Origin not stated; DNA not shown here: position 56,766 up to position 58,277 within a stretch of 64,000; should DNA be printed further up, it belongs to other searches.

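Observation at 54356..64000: Candidate undescribed lipo-RiPP cluster: peptide-gene array embedded in a dedicated acyl-chain factory with an RRE-arginase and a membrane metalloprotease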

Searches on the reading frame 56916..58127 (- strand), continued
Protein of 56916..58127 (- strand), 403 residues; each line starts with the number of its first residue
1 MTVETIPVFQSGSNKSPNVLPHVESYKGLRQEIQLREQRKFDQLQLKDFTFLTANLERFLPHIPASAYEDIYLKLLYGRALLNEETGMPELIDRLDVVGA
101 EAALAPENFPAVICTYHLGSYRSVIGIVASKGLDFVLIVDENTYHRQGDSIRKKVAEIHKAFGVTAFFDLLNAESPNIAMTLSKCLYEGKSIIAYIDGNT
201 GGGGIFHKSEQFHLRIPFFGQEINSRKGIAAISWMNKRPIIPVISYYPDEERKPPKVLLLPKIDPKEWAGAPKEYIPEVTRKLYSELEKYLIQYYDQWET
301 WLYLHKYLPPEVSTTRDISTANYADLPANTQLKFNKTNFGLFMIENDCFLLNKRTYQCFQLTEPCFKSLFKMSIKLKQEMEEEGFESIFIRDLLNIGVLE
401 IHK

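Call 90: search_protein_representatives(alignment_id=A1)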
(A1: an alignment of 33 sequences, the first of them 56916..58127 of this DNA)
Query: 33 sequences, 385 profile positions. Proteins with E-value up to 0.001 (for the whole library): 2519; up to 1e-10: 977; up to 1e-30: 520. The best 150 are listed.
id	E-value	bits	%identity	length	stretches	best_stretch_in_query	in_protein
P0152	9.8e-136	469.1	-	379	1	2-381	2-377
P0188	3.3e-130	450.9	-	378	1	1-381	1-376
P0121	7.7e-130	449.7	-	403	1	7-383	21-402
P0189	4.5e-129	447.2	-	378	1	1-381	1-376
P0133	1.1e-126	439.3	-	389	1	4-381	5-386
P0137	4.2e-126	437.4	-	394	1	1-381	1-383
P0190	3.7e-125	434.3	-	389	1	5-380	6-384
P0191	3.7e-125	434.3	-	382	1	5-382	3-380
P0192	1.7e-123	428.9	-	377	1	6-381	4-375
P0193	2.9e-119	414.9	-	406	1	6-383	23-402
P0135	2.3e-118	411.9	-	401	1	5-383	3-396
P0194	4.1e-118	411.1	-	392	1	1-382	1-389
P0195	6.4e-118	410.5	-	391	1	5-382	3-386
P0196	1.3e-117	409.4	-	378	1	5-382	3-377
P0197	9.0e-117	406.7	-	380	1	14-382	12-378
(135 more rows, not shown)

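Call 98: find_related_loci(query=A1, collection=metagenome_contigs, flank=10000)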
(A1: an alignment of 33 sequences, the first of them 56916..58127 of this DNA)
Query A1 (403 aa) in metagenome_contigs; peptide patterns used: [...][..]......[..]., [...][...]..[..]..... (x = any residue, [..] = any of these).
205 stretches matched a pattern; 155 encode a relative of the query (tblastn E <= 1e-3); the best 80 are kept; 80 distinct loci.
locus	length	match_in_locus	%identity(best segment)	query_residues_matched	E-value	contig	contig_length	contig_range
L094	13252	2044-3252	100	1-403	0e+0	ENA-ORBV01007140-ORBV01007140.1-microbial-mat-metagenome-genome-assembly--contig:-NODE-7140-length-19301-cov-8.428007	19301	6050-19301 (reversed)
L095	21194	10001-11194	54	1-399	3e-137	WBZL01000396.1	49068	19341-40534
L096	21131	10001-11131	33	33-399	2e-66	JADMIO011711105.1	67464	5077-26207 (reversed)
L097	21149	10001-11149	35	25-399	4e-66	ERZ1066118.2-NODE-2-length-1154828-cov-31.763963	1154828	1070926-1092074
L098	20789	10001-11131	32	33-399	2e-65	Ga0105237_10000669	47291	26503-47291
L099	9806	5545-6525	33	43-369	2e-55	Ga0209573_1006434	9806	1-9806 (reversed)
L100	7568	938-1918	33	43-369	2e-55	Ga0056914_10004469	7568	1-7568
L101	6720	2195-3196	30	27-366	3e-54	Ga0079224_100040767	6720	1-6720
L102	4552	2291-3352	31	30-396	1e-49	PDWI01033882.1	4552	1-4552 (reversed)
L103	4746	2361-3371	32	24-369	5e-49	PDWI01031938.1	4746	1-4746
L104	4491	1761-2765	33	49-378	4e-48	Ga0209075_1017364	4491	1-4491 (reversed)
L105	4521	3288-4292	33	49-378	4e-48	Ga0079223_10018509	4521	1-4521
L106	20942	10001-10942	33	49-369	7e-47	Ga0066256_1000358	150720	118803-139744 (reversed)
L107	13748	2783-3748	31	47-374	2e-46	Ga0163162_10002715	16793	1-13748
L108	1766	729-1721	31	37-363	8e-47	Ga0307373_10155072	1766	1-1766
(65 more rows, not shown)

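Call 106: search_protein_families(library=pfam, proteins=[L096:5089-6483:+, L096:6488-7477:+, L096:7465-8268:+, L096:11155-12576:+, L096:14951-17236:+, L096:17261-17914:+, L096:17921-18907:+, L096:18924-19697:+, L096:63-2342:+, L096:2348-2860:+], max_evalue=0.01)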
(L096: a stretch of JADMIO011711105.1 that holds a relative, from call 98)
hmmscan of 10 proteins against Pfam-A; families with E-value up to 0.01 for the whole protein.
L096:5089-6483:+ (464 aa): 2 families
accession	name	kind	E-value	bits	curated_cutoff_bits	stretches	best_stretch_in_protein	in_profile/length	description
PF04055.27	Radical_SAM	-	4.2e-09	37.2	29.5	1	97-238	1-135/166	Radical SAM superfamily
PF13186.11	SPASM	-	0.00052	20.7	21.5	1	341-405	5-66/67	Iron-sulfur cluster-binding domain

L096:6488-7477:+ (329 aa): 0 families

L096:7465-8268:+ (267 aa): 6 families
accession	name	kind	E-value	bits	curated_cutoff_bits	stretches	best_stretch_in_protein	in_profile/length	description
PF00106.31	adh_short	-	1.2e-50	172.1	26.6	1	23-221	1-193/195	short chain dehydrogenase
PF13561.12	adh_short_C2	-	3.2e-48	164.8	27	1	32-265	6-233/236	Enoyl-(Acyl carrier protein) reductase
PF08659.16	KR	-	6.2e-15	56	22.6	1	24-190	2-162/180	KR domain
PF01370.27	Epimerase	-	3.7e-08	33.5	20.9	1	25-200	1-165/240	NAD dependent epimerase/dehydratase family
PF16363.11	GDP_Man_Dehyd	-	0.0027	17.7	27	0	26-99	1-75/332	GDP-mannose 4,6 dehydratase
PF02719.21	Polysacc_synt_2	-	0.0093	15.6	20.2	0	25-149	1-117/293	Polysaccharide biosynthesis protein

L096:11155-12576:+ (473 aa): 1 family
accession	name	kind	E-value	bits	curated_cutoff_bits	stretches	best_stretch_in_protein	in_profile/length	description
PF00501.34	AMP-binding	-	4.3e-49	167.7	29.9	1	13-355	4-384/384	AMP-binding enzyme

L096:14951-17236:+ (761 aa): 3 families
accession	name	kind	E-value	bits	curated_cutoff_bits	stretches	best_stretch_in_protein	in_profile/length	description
PF13620.12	CarboxypepD_reg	-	1.1e-08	35.8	32.3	1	52-123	1-77/82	Carboxypeptidase regulatory-like domain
PF07715.20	Plug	-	1.6e-05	25.8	23.9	1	169-249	21-101/107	TonB-dependent Receptor Plug Domain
PF13715.12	CarbopepD_reg_2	-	0.00046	20.6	32.2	1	54-139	2-86/88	CarboxypepD_reg-like domain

L096:17261-17914:+ (217 aa): 0 families

L096:17921-18907:+ (328 aa): 4 families
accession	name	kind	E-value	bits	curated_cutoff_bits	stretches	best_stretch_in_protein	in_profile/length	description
PF00107.32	ADH_zinc_N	-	6.8e-23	81.5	31.8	1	153-266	3-116/129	Zinc-binding dehydrogenase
PF13602.12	ADH_zinc_N_2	-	5.2e-14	53.7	27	1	183-326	1-134/134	Zinc-binding dehydrogenase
PF08240.17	ADH_N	-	7e-12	45.9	23.5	1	28-111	2-104/104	Alcohol dehydrogenase GroES-like domain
PF02254.24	TrkA_N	-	0.00046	20.9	23.8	1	111-190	35-115/116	TrkA-N domain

L096:18924-19697:+ (257 aa): 1 family
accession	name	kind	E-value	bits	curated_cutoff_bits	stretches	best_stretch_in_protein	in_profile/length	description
PF02517.21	Rce1-like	-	9.3e-11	42.3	22.4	1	146-248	8-92/93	Type II CAAX prenyl endopeptidase Rce1-like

L096:63-2342:+ (759 aa): 9 families
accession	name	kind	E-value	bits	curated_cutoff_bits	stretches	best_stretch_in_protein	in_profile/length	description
PF00664.28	ABC_membrane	-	2.4e-29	103.3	28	1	207-472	6-274/274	ABC transporter transmembrane region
PF03412.21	Peptidase_C39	-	1.2e-28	100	22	1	33-157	4-122/133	Peptidase C39 family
PF00005.33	ABC_tran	-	6.2e-28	98.5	25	1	535-684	1-137/137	ABC transporter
PF02463.25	SMC_N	-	4.8e-07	29.9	40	1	656-726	137-211/220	RecF/RecN/SMC N terminal domain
PF09818.15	ABC_ATPase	-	0.00017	21.1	23.2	0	540-565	75-99/283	P-loop domain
PF13401.12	AAA_22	-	0.00053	20.7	27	1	546-571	6-31/130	AAA domain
PF13555.12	AAA_29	-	0.0035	17.5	27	1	542-562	19-39/61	P-loop containing region of AAA domain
PF13304.12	AAA_21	-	0.0042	17.6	27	0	547-567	1-21/304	AAA domain, putative AbiEii toxin, Type IV TA system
PF13173.12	AAA_14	-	0.0069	16.8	27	0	546-570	3-27/129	AAA domain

L096:2348-2860:+ (170 aa): 0 families
